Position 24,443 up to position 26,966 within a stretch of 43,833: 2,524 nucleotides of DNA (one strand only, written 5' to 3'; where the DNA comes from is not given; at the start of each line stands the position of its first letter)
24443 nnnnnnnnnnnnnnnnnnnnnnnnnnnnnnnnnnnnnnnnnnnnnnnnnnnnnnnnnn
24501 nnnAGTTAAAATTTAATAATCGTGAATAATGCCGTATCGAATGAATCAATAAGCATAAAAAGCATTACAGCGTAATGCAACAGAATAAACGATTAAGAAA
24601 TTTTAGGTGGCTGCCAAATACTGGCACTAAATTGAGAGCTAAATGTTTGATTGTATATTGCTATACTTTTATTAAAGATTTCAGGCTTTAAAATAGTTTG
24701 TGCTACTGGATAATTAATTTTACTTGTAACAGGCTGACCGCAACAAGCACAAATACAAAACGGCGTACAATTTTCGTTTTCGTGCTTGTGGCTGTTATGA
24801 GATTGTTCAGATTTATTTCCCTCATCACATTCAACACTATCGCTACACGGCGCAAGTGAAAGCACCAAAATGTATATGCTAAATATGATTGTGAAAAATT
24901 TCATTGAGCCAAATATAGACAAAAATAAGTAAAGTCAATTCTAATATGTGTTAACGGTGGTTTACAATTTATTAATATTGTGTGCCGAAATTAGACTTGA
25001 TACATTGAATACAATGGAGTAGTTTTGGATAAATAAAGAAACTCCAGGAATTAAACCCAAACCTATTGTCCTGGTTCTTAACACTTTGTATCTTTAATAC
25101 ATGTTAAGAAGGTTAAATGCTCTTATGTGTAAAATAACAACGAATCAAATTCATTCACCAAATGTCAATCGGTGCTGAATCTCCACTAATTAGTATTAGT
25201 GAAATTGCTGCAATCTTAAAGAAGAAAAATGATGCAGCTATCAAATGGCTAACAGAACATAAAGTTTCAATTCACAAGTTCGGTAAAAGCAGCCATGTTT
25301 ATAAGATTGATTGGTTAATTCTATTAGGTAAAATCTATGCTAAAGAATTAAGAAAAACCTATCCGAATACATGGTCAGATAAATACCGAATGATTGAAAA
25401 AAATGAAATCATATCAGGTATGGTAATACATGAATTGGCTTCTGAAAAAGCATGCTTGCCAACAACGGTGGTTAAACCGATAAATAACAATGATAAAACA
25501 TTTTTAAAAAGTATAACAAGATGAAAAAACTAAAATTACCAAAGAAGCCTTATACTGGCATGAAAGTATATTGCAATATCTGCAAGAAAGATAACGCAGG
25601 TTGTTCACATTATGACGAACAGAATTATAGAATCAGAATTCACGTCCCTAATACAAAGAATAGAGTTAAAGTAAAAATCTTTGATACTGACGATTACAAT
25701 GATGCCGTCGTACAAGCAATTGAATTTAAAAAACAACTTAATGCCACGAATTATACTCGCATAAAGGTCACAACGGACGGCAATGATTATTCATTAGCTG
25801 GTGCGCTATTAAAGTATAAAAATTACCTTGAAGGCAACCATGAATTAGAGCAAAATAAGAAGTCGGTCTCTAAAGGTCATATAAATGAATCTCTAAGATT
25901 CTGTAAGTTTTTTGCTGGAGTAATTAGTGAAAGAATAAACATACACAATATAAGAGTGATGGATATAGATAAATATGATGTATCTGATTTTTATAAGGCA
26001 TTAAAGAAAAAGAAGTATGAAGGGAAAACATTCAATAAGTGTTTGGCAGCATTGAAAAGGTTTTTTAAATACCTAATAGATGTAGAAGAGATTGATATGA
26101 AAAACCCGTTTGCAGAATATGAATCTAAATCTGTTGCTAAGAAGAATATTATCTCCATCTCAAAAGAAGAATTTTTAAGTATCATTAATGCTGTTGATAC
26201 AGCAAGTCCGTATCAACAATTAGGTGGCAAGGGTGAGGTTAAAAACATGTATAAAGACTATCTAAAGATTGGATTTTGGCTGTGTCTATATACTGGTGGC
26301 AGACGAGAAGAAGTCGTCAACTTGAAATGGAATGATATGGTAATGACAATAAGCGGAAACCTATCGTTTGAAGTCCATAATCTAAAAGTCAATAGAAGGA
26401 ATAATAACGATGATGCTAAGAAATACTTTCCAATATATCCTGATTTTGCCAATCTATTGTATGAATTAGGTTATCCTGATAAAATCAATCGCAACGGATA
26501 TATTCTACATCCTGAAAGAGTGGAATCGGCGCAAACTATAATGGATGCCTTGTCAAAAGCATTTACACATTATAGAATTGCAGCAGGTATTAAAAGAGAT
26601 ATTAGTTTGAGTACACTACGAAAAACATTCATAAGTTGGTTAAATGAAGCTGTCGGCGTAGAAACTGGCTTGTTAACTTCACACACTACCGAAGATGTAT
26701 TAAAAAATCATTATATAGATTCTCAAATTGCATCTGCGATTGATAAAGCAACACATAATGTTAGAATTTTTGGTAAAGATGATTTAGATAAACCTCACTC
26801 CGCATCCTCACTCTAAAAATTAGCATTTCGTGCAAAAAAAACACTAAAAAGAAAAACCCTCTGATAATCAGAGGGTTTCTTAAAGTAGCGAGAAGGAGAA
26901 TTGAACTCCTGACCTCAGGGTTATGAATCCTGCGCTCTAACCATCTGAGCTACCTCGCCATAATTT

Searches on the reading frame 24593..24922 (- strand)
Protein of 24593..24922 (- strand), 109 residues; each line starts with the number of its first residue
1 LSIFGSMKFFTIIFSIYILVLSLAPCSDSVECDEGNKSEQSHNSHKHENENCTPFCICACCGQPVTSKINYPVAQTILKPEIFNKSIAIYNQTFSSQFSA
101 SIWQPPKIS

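Call 83: search_protein_families(library=pfam, proteins=[window:24593-24922:-], max_evalue=0.001)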
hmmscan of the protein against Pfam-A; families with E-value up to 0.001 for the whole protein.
window:24593-24922:- (109 aa): 1 family
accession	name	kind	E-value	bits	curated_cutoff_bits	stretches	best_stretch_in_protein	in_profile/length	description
PF20365.3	DUF6660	-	1.6e-10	41.8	27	1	7-107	1-101/102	Family of unknown function (DUF6660)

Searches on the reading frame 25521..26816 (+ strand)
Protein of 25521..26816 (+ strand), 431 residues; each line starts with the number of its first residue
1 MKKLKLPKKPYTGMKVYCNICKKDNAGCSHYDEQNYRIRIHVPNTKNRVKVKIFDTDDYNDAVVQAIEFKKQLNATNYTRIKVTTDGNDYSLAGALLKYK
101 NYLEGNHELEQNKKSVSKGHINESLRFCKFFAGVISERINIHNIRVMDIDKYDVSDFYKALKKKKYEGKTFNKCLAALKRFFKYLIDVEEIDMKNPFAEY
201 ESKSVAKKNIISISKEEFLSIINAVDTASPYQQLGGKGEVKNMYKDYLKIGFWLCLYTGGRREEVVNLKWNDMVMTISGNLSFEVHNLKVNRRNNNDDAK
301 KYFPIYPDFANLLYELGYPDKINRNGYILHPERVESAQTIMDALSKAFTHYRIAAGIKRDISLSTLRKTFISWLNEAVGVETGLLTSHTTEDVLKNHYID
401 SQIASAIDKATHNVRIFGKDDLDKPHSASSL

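Call 83: search_protein_families(library=pfam, proteins=[window:25521-26816:+], max_evalue=0.001)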
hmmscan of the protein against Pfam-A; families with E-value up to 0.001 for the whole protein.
window:25521-26816:+ (431 aa): 4 families
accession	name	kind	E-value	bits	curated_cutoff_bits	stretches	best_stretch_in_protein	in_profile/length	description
PF02899.23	Phage_int_SAM_1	-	9e-06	26.3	22.3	1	145-187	39-81/83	Phage integrase, N-terminal SAM-like domain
PF00589.27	Phage_integrase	-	1.5e-05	25.2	27.1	1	248-377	24-143/172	Phage integrase family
PF24624.1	Int_N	-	0.0003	21.9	27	1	141-199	37-95/100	Phage integrase, N-terminal domain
PF13495.12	Phage_int_SAM_4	-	0.00033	21.5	27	0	136-187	27-80/85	Phage integrase, N-terminal SAM-like domain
